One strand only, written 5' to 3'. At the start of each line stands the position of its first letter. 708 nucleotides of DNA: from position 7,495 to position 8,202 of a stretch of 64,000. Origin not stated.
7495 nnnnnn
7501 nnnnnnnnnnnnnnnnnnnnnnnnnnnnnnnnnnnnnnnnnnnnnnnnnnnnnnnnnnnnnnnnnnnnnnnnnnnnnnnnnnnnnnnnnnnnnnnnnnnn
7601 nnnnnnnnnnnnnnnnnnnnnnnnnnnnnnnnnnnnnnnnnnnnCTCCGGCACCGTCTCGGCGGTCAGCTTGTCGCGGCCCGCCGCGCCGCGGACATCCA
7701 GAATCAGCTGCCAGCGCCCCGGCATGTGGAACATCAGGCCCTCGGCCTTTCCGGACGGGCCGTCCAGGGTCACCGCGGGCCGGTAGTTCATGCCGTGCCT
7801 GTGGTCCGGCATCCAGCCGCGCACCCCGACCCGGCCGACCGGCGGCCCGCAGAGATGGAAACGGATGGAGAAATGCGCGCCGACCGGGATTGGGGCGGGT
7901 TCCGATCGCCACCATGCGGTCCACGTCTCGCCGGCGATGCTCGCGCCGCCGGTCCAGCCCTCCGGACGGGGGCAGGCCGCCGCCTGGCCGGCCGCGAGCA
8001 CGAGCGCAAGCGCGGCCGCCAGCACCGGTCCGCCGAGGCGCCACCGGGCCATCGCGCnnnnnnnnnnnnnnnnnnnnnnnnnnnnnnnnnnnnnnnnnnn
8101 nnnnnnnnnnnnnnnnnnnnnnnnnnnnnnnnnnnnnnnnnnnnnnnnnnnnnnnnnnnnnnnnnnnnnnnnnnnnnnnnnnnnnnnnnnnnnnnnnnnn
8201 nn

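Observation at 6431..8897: Periplasmic three-gene unit: Tat-exported amidohydrolase-2, small His/Met/Trp-rich secreted protein, di-heme CCP/MauG-like peroxidase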

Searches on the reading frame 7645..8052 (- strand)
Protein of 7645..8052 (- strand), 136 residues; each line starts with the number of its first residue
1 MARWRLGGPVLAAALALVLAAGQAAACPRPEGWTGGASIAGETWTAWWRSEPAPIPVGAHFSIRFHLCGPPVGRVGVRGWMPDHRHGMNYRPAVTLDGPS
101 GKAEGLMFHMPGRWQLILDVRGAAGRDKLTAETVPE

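Call 6: search_protein_families(library=pfam, proteins=[window:7645-8052:-], max_evalue=0.1)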
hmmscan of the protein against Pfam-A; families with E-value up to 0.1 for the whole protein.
window:7645-8052:- (136 aa): 2 families
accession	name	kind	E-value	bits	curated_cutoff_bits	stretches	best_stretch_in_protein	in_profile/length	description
PF01957.25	NfeD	-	0.015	16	29.1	1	29-62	16-44/57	NfeD-like C-terminal, partner-binding domain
PF13115.11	YtkA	-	0.046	14.8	25.9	1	75-118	40-84/85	YtkA-like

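Call 7: search_protein_families(library=ncbifam, proteins=[window:7645-8052:-], max_evalue=0.1)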
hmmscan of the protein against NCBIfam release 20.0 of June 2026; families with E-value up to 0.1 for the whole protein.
window:7645-8052:- (136 aa): 0 families

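Call 8: find_homologous_proteins(query=window:7645-8052:-, max_evalue=0.001)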
Query window:7645-8052:- (136 aa): 493 proteins with E <= 0.001 among 1322 candidates; the best 120 are listed.
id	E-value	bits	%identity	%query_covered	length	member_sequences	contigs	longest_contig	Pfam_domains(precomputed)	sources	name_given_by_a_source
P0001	5.4e-82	291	96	100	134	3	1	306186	-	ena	-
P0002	8.6e-77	274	90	100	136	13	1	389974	-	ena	-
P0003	2.3e-75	270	89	100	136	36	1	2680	-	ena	-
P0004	6.9e-75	268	87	100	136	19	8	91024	-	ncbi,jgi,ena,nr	ncbi:MAG: hypothetical protein OXC15_16005 [Rhodospirillaceae bacterium]|nr:hypothetical protein [Rh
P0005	1.4e-74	267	88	100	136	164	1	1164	-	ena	-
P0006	1.4e-74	267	88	100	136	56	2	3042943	-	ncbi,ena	-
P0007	1.6e-74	267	85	100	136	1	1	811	-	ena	-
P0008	1.6e-74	267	86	100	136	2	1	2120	-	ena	-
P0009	2.5e-74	266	90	84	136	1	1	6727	-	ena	-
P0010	2.8e-74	266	88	100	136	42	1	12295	-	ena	-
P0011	9.7e-74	264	87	82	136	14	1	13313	-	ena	-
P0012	1.5e-73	264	87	100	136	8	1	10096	-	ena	-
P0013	2.2e-73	263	88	100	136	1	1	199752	-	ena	-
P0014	2.7e-73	263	84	100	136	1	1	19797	-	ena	-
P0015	2.8e-73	263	86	100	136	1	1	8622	-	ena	-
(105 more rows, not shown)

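Call 10: find_related_loci(query=window:7645-8052:-, collection=genome_contigs, flank=6000)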
Query window:7645-8052:- (136 aa) in genome_contigs; peptide patterns used: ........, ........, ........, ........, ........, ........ (x = any residue, [..] = any of these).
417 stretches matched a pattern; 163 encode a relative of the query (tblastn E <= 1e-3); the best 80 are kept; 80 distinct loci.
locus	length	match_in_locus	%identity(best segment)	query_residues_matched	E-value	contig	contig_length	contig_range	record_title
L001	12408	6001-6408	84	1-136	1e-71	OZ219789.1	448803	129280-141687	MAG: Alphaproteobacteria bacterium isolate 0756efc7-7660-4069-b8ca-5b69e2da9688 genome assembly, chromosome: 5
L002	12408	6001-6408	84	1-136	1e-71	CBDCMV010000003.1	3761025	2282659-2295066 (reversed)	MAG: Alphaproteobacteria bacterium isolate d4acb477-92b7-4a05-a838-3873ed8152b3 genome assembly, contig: contig_3, whole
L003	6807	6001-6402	88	1-136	6e-69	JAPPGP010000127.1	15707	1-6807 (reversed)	MAG: Defluviicoccus sp. isolate RHO1_bin_59 NODE_5507_length_15707_cov_34.085420, whole genome shotgun sequence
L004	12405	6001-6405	90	1-135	2e-68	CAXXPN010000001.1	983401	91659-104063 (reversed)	MAG: Alphaproteobacteria bacterium isolate 777528ef-fd8a-40bb-88bf-29da65da1541 genome assembly, contig: contig_1, whole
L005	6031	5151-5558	79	1-136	1e-67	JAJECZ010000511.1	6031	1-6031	MAG: Alphaproteobacteria bacterium isolate jk18xAbins.48 k141_470291, whole genome shotgun sequence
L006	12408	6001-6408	88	1-136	2e-67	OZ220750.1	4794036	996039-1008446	MAG: Alphaproteobacteria bacterium isolate e85b98a5-d515-444b-a553-27111d8e7dd0 genome assembly, chromosome: 1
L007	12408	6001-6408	90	1-136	5e-67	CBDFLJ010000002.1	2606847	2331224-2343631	MAG: Alphaproteobacteria bacterium isolate 1b7322cf-0fa0-4cdd-8357-c9917fa2ed58 genome assembly, contig: contig_2, whole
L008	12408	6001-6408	90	1-136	1e-66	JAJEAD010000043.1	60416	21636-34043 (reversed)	MAG: Gammaproteobacteria bacterium isolate jk18x7bins.3 k141_1736703, whole genome shotgun sequence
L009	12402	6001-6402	85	1-136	2e-66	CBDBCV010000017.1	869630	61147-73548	MAG: Alphaproteobacteria bacterium isolate 0a395d48-fa07-49d0-ad8e-9481763700a5 genome assembly, contig: contig_17, whol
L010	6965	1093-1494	82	1-136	2e-66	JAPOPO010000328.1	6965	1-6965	MAG: Rhodospirillales bacterium isolate APA_bin_60 c_000000127760, whole genome shotgun sequence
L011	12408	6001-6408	86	1-136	4e-66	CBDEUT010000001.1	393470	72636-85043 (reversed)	MAG: Alphaproteobacteria bacterium isolate fc402c75-b288-4e17-89ce-89b0a21d97e0 genome assembly, contig: contig_1, whole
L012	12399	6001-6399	86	4-136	6e-66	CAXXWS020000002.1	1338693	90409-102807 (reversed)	MAG: Alphaproteobacteria bacterium isolate 6cdd39bc-b7d8-419f-bd13-d60c8cdfee59 genome assembly, contig: contig_2, whole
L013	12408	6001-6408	88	1-136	2e-65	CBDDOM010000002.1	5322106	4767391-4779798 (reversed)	MAG: Alphaproteobacteria bacterium isolate 78d396fd-9330-4943-9dc2-f94f35060de0 genome assembly, contig: contig_2, whole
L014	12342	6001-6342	88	23-136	2e-64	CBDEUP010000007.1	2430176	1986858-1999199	MAG: Alphaproteobacteria bacterium isolate d5badbbc-828c-4e68-9d16-dc84226a5d6f genome assembly, contig: contig_7, whole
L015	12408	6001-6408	83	1-136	3e-64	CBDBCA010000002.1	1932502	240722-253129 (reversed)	MAG: Alphaproteobacteria bacterium isolate 48c0c1bc-ee5b-4fda-b559-4fcb29a961b4 genome assembly, contig: contig_2, whole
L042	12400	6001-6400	90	1-134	2e-49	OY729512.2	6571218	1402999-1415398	MAG: Thalassobaculaceae bacterium isolate a8bd7160-0c7c-4351-a665-cbf86186f35e genome assembly, chromosome: 1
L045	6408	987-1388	37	10-134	5e-27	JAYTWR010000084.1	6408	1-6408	MAG: Burkholderiales bacterium isolate GFS_5817 GFS_5817_83, whole genome shotgun sequence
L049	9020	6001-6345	46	12-122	2e-25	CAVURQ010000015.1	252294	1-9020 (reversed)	MAG: uncultured beta proteobacterium isolate MFD09730.bin.2.111 genome assembly, contig: contig_29221, whole genome shot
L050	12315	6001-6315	47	35-134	9e-25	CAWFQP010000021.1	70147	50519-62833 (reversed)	MAG: uncultured proteobacterium isolate MFD09730.bin.2.123 genome assembly, contig: contig_2437, whole genome shotgun se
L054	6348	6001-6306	42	38-134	9e-24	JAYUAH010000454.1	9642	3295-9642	MAG: Betaproteobacteria bacterium isolate GFS_6464 GFS_6464_453, whole genome shotgun sequence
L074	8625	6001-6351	38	25-134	6e-22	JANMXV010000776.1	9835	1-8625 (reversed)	MAG: Betaproteobacteria bacterium isolate OTE_88_concoct_214 OTE_88_k141_140709, whole genome shotgun sequence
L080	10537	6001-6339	38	26-134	1e-21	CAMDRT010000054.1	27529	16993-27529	MAG: Bordetella parapertussis isolate TrH-03may19-243 genome assembly, contig: TrH-03may19-C2850, whole genome shotgun s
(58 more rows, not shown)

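Call 19: search_protein_families(library=pfam, proteins=[L045:2690-3697:+, L045:145-783:-, L001:7662-8132:-, L001:8137-8562:-, L054:4277-4909:+, L049:3367-4401:+, L050:4011-4958:+, L042:10998-11834:+], max_evalue=0.001)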
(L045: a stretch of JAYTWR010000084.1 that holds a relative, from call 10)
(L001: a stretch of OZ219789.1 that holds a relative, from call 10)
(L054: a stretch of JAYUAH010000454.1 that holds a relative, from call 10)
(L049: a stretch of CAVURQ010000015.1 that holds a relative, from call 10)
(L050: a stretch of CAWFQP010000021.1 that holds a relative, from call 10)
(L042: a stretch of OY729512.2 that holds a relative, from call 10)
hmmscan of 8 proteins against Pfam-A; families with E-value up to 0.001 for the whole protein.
L045:2690-3697:+ (335 aa): 1 family
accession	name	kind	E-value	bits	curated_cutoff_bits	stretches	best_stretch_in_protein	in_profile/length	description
PF03401.19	TctC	-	4.5e-29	102.3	27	1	65-323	10-263/274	Tripartite tricarboxylate transporter family receptor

L045:145-783:- (212 aa): 1 family
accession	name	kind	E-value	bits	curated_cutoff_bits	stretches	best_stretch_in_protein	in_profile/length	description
PF07978.19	NIPSNAP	-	5.3e-43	145.8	22.3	2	3-97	1-102/102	NIPSNAP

L001:7662-8132:- (156 aa): 0 families

L001:8137-8562:- (141 aa): 1 family
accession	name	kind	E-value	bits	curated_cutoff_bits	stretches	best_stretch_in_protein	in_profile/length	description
PF19649.4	DUF6152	-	9.9e-11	42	27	1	34-116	3-91/98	Family of unknown function (DUF6152)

L054:4277-4909:+ (210 aa): 0 families

L049:3367-4401:+ (344 aa): 1 family
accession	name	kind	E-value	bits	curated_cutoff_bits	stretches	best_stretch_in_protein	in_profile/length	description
PF00171.27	Aldedh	-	2.3e-104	350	23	1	5-338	122-460/461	Aldehyde dehydrogenase family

L050:4011-4958:+ (315 aa): 1 family
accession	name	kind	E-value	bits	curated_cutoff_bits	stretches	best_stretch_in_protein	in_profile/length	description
PF03091.20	CutA1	-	4.3e-28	97.5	22.4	1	216-311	2-98/99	CutA1 divalent ion tolerance protein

L042:10998-11834:+ (278 aa): 2 families
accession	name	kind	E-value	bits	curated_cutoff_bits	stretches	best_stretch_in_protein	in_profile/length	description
PF07722.19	Peptidase_C26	-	4.3e-66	223.3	20.5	1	22-240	1-219/219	Peptidase C26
PF00117.34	GATase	-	1.6e-08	34.8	22.8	1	103-245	57-177/190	Glutamine amidotransferase class-I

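Call 20: search_protein_representatives(alignment_id=A1)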
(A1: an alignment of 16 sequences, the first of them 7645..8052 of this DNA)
Query: 16 sequences, 136 profile positions. Proteins with E-value up to 0.001 (for the whole library): 1884; up to 1e-10: 510; up to 1e-30: 6. The best 150 are listed.
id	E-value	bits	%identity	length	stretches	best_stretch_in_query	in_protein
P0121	1.9e-53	196.2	-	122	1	19-136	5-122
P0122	3.4e-51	188.9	-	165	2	14-136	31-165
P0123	3.7e-50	185.6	-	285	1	1-105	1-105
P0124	2.5e-42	160.2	-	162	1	22-136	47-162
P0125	5.8e-38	146.1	-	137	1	1-136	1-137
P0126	7.5e-33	129.6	-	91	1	24-90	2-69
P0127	2.1e-26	108.7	-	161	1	7-135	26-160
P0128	2.6e-26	108.4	-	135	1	10-135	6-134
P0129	1.1e-25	106.3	-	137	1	10-135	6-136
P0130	3.2e-25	104.9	-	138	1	11-129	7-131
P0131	1.2e-24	103.0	-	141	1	6-134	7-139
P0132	1.3e-24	102.9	-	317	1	14-119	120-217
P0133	1.6e-24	102.5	-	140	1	10-131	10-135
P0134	2.6e-24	101.9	-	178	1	4-132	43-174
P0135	3.1e-24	101.6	-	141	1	9-135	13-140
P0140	2.2e-23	98.9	-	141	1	4-130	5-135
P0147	1.1e-22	96.7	-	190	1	4-136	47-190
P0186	3.6e-19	85.3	-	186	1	38-136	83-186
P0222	1.4e-17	80.1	-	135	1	12-133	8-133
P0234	3.8e-17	78.7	-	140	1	6-127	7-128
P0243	5.4e-17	78.2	-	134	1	10-135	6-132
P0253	1.3e-16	77.0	-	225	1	51-135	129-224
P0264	3.4e-16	75.6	-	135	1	10-130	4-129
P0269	6.0e-16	74.8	-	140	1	8-133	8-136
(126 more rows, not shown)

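Call 32: predict_structure(alignment_id=A2)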
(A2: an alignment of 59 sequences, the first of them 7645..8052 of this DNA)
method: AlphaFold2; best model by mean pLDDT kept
length: 136 residues; sequences in the alignment: 59
mean_pLDDT: 91.5   pTM: 0.79
mean pLDDT of the five models: 91.5, 91.0, 90.9, 90.6, 89.2
residues with pLDDT >= 90: 106; 70-90: 19; 50-70: 10; < 50: 1
segments of 3 or more residues with pLDDT < 50: none
pLDDT, mean of each block of 10 residues (from residue 1): 66 81 80 96 97 95 97 97 93 97 96 97 97 93
secondary structure, 60 per line:
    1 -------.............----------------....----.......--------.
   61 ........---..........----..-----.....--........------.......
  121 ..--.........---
elements in order: H8-20 E37-40 E45-51 E60-68 E72-81 E93-97 E100-107 E114-122 E125-133

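Call 37: fold_search(model_id=the predicted structure, library=pdb)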
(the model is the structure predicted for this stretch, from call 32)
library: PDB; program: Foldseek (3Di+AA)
matches with E <= 10: 1312; with E <= 0.001: 2
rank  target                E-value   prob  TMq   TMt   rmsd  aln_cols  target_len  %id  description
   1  9ll2_A                3.9e-05  1.00  0.55  0.68   3.2       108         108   17  Crystal structure of the Helicobacter pylori copper resistance determinant CrdA in the apo form (released 2025-11-19)
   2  9ll4_A                4.1e-05  1.00  0.55  0.69   3.6       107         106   18  Crystal structure of the Helicobacter pylori copper resistance determinant CrdA in complex with silver ions in space g (released 2025-11-19)
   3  3uc2_A                6.0e-03  1.00  0.53  0.57   4.5       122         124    8  Crystal structure of a DUF4426 family protein (PA0388) from Pseudomonas aeruginosa PAO1 at 2.09 A resolution (released 2011-11-23)
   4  6y0k                  7.1e-03  0.99  0.33  0.15   5.6        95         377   14  Sulfite oxidase from Thermus thermophilus with coordinated phosphate (released 2020-08-05)
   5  4uow_1                7.9e-03  1.00  0.39  0.52   6.7       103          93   14  Crystal structure of the titin M10-Obscurin Ig domain 1 complex (released 2014-12-17)
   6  2wwm_O                7.9e-03  0.98  0.31  0.39   7.1       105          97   20  Crystal structure of the Titin M10-Obscurin like 1 Ig complex in space group P1 (released 2010-02-16)
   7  8s5s                  9.2e-03  0.99  0.33  0.15   5.5        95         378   14  Crystal structure of a Sulfite dehydrogenase from Thermus thermophilus (released 2024-11-27)
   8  7o0b                  9.7e-03  1.00  0.38  0.48   5.8        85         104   13  TRIM3 Filamin domain (released 2022-04-13)
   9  9c14                  1.1e-02  1.00  0.44  0.57   4.2        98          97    8  Structure of the CopC-like domain of YcnJ (released 2025-08-06)
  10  8ytq_C                1.1e-02  1.00  0.40  0.42   4.9       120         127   13  The structure of apoCopC from Thioalkalivibrio paradoxus (released 2024-04-24)
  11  2wwm_C                1.1e-02  0.97  0.30  0.38   7.1       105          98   21  Crystal structure of the Titin M10-Obscurin like 1 Ig complex in space group P1 (released 2010-02-16)
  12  3uc2_B                1.3e-02  1.00  0.49  0.52   5.3       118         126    8  Crystal structure of a DUF4426 family protein (PA0388) from Pseudomonas aeruginosa PAO1 at 2.09 A resolution (released 2011-11-23)
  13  8ytr_B                1.6e-02  1.00  0.39  0.41   4.9       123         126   12  The structure of Cu(II)-CopC from Thioalkalivibrio paradoxus (released 2024-04-24)
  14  5gzt_B                1.7e-02  1.00  0.41  0.06   7.9       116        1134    8  Crystal Structure of Chitinase ChiW from Paenibacillus sp. str. FPU-7 Reveals a Novel Type of Bacterial Cell-Surface-E (released 2016-12-28)
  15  4xed                  1.9e-02  1.00  0.41  0.53   7.2       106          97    9  PKD domain of M14-like peptidase from Thermoplasmatales archaeon SCGC AB-540-F20 (released 2015-05-13)
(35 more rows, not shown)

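Call 46: find_encoding_contigs(protein=P0243, flank=5000, max_places=2)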
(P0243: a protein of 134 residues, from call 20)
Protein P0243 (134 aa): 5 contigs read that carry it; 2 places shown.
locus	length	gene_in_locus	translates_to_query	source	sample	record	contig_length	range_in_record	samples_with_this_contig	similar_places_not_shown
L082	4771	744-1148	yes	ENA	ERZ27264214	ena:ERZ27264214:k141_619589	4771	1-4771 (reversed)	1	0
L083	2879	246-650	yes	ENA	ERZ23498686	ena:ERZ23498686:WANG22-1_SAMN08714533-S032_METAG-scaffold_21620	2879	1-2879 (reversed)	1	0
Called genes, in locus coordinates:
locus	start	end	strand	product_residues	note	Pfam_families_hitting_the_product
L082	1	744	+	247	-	?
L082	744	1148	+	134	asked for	-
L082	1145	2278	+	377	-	PF03150:CCP_MauG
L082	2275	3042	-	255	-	PF03328:HpcH_HpaI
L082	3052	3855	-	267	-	-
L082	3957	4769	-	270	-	?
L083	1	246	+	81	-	?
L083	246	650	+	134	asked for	-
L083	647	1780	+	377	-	PF03150:CCP_MauG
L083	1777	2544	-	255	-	PF03328:HpcH_HpaI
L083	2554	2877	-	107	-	?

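Call 47: find_encoding_contigs(protein=P0222, flank=5000, max_places=2)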
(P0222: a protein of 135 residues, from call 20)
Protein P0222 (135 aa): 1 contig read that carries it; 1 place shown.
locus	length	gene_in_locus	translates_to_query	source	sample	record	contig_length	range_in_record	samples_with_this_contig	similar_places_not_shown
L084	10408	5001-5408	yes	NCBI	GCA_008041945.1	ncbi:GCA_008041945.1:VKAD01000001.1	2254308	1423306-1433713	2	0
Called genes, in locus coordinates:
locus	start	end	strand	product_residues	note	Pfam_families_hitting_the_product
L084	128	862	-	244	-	PF04279:IspA (weak)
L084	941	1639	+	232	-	PF12847:Methyltransf_18, PF04816:TrmK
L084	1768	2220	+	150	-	PF00011:HSP20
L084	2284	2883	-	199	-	PF01810:LysE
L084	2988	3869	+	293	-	PF00126:HTH_1, PF03466:LysR_substrate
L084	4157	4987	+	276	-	PF04909:Amidohydro_2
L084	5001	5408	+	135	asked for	PF13115:YtkA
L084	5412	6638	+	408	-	PF03150:CCP_MauG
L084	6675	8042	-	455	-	PF01554:MatE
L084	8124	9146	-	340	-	PF06144:DNA_pol3_delta, PF14840:DNA_pol3_delt_C, PF21694:DNA_pol3_delta_C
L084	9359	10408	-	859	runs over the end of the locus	PF00133:tRNA-synt_1, PF09334:tRNA-synt_1g, PF13603:tRNA-synt_1_2, PF00133:tRNA-synt_1, PF08264:Anticodon_1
